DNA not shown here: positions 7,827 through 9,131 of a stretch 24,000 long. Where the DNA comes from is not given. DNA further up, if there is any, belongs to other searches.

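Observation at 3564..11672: Three UbiA prenyltransferases plus two prenyl-chain flavoenzymes in 8 kb: candidate undescribed isoprenoid/ether-lipid tailoring locus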

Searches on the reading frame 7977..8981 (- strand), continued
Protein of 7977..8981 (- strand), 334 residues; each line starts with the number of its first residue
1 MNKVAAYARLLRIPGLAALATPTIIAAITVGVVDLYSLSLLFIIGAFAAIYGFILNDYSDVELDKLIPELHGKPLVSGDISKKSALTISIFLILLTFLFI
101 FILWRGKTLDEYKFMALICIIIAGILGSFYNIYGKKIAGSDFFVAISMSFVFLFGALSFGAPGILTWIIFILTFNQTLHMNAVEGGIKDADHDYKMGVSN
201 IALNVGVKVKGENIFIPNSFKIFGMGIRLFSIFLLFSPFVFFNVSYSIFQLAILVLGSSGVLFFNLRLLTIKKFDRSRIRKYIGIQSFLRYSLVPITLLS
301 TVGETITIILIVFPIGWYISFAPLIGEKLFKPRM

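Call 46: search_protein_families(library=ncbifam, alignment_id=A3, max_evalue=0.00001)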
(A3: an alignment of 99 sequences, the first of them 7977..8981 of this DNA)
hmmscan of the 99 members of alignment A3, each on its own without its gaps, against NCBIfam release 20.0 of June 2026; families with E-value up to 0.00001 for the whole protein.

A. member 1, window:7977-8981:- (334 aa): 5 families
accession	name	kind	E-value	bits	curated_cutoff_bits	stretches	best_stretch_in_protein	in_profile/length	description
NF009523.0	PRK12884.1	equivalog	1.3e-19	70.5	269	1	2-269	2-247/279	prenyltransferase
NF009521.0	PRK12882.1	equivalog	1.4e-10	40.9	296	1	2-262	3-243/280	geranylgeranylglycerol-phosphate geranylgeranyltransferase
TIGR01474.1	ubiA_proteo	equivalog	1.5e-09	37.8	275.45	1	10-210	18-206/282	4-hydroxybenzoate octaprenyltransferase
TIGR01475.1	ubiA_other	subfamily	7.8e-07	28.8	180.8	1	17-270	14-250/282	UbiA-like polyprenyltransferase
NF009514.0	PRK12873.1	equivalog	1.2e-06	28.1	246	1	40-210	50-218/297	4-hydroxybenzoate polyprenyltransferase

B. families by the number of members that match (of 99 scanned): 34 families (the first 25 are shown)
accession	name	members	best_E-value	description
NF009523.0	PRK12884.1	83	1.2e-24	prenyltransferase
TIGR01474.1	ubiA_proteo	80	1.8e-20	4-hydroxybenzoate octaprenyltransferase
TIGR01475.1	ubiA_other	66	7.2e-16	UbiA-like polyprenyltransferase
TIGR01473.1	cyoE_ctaB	66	1.7e-14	heme o synthase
NF009521.0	PRK12882.1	62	2.2e-18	geranylgeranylglycerol-phosphate geranylgeranyltransferase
NF009609.0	PRK13106.1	53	1.3e-15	prenyltransferase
NF003349.0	PRK04375.1-2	43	5.5e-15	heme o synthase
NF009522.0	PRK12883.1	42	2e-17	geranylgeranylglycerol-phosphate geranylgeranyltransferase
NF006088.0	PRK08238.1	41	3.7e-10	UbiA family prenyltransferase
NF009514.0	PRK12873.1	25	9.3e-14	4-hydroxybenzoate polyprenyltransferase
NF009526.0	PRK12888.1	23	1e-10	4-hydroxybenzoate octaprenyltransferase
NF003348.0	PRK04375.1-1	19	1.3e-12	heme o synthase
NF008977.0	PRK12324.1-2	19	6.4e-09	decaprenyl-phosphate phosphoribosyltransferase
NF045897.1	SCO3242_trans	16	2.1e-09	SCO3242 family prenyltransferase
NF035940.1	prenyl_rel_EboC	15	4.3e-11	UbiA-like protein EboC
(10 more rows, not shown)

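Call 47: list_cluster_members(proteins=[P0362, P0364, P0370, P0381, P0395, P0407, P0425, P0441, P0471, P0507])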
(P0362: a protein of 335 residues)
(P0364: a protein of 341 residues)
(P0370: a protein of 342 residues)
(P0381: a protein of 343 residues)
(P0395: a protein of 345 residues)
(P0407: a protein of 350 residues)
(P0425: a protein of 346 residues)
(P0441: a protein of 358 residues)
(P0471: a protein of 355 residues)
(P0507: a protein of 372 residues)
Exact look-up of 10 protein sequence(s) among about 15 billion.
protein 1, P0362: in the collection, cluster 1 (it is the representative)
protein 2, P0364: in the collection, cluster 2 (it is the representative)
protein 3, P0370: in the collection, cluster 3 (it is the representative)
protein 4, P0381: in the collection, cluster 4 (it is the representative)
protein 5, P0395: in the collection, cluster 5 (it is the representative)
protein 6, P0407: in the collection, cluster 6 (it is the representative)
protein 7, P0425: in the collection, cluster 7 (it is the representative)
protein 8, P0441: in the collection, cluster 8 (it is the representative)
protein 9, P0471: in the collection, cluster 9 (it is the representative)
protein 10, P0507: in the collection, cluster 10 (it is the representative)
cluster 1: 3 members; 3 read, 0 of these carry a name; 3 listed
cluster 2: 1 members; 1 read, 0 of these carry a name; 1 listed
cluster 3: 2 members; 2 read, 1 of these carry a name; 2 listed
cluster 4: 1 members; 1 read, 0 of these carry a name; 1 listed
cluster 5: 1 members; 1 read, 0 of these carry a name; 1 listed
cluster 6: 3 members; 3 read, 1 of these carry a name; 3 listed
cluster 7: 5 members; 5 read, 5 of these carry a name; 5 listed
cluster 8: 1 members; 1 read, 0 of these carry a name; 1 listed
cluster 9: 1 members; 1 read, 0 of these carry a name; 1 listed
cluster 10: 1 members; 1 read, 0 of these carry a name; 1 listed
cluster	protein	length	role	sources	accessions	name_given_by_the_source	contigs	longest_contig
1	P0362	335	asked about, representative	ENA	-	-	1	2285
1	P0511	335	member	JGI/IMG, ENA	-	-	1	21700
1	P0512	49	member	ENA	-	-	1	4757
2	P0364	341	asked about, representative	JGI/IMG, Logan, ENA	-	-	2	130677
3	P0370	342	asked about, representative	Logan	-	-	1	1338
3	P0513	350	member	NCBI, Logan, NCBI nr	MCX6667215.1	MAG: UbiA family prenyltransferase [Euryarchaeota archaeon] | UbiA family prenyltransferase [Euryarchaeota archaeon]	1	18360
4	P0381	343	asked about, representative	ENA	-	-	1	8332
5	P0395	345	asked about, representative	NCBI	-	-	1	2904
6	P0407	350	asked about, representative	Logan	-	-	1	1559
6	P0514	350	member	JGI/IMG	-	4-hydroxybenzoate polyprenyltransferase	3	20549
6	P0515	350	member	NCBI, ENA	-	-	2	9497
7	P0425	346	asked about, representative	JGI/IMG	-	4-hydroxybenzoate polyprenyltransferase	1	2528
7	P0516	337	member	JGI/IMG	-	4-hydroxybenzoate polyprenyltransferase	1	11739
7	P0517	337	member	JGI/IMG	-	4-hydroxybenzoate polyprenyltransferase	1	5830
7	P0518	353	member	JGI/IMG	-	4-hydroxybenzoate polyprenyltransferase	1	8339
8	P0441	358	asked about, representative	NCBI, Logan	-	-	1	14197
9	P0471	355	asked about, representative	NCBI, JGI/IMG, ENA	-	-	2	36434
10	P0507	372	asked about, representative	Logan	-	-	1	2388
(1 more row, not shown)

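Call 50: search_dna_similar(query=L068:5346-6011:+, collection=plasmids, mode=protein, max_evalue=0.001, max_rows=15)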
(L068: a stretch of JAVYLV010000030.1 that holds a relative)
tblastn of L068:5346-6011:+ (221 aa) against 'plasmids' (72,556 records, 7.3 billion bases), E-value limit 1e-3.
Records with a match: 2; places in all: 2; records where one place covers at least 80% of the query: 0.
Best place of each record, by identity: <60% 2.
By first word of the organism name: Klebsiella 2.
By predicted mobility (MOB-suite, as given by PLSDB): mobilizable 1; conjugative 1.
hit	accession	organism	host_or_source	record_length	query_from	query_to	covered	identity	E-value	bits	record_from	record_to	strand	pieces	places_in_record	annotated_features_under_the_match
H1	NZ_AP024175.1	Klebsiella pneumoniae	-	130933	46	201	71%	25.0%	4e-4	48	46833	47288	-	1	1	carotenoid biosynthesis protein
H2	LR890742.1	Klebsiella pneumoniae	Homo sapiens,fluid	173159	46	201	71%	25.0%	4e-4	48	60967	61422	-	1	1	none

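Call 54: search_solved_structures(query=A4, max_evalue=1)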
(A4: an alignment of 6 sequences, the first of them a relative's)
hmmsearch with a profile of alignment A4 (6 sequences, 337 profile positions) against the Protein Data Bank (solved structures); distinct sequences matched with E-value up to 1: 20.
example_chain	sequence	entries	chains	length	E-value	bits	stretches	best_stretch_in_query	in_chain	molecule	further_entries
8is6_A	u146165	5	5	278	0.00022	24.2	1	216-298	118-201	CrtM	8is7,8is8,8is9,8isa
3we9_A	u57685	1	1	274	0.069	16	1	218-299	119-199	Putative phytoene/squalene synthase YisP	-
6xfj_A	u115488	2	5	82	0.36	13.6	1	154-210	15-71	Type 3 secretion system pilotin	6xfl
2azl_A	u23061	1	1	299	0.36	13.6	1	191-274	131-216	octoprenyl-diphosphate synthase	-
1wl1_A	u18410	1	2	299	0.4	13.5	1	190-274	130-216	octoprenyl-diphosphate synthase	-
1v4i_A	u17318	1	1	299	0.41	13.4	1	181-274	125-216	octoprenyl-diphosphate synthase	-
1v4j_A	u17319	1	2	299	0.45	13.3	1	191-274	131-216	octoprenyl-diphosphate synthase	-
1v4e_A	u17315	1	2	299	0.51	13.1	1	198-274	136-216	octoprenyl-diphosphate synthase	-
1v4h_A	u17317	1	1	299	0.51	13.1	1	198-274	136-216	octoprenyl-diphosphate synthase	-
1wkz_A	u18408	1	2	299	0.52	13.1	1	198-274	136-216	octoprenyl-diphosphate synthase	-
1wl0_A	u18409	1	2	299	0.53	13.1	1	198-274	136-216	octoprenyl-diphosphate synthase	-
1v4k_A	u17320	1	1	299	0.58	12.9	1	198-274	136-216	octoprenyl-diphosphate synthase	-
1wl3_A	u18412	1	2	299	0.6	12.9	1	198-274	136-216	octoprenyl-diphosphate synthase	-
1vg2_A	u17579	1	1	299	0.63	12.8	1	198-274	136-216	octoprenyl-diphosphate synthase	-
1vg3_A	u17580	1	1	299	0.64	12.8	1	198-274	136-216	octoprenyl-diphosphate synthase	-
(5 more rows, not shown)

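Call 55: search_solved_structures(query=A5, max_evalue=1)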
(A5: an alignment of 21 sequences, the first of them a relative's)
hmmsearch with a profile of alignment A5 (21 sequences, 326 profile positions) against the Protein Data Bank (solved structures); distinct sequences matched with E-value up to 1: 3.
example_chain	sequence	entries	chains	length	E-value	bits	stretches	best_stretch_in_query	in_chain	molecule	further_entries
2ich_A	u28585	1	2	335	0.0064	19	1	155-208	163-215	Putative AttH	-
7a0q_A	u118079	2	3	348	0.31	13.5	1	153-212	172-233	CrtC domain-containing protein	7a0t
8a22_AC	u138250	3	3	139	0.75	12.2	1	183-223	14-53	bL35m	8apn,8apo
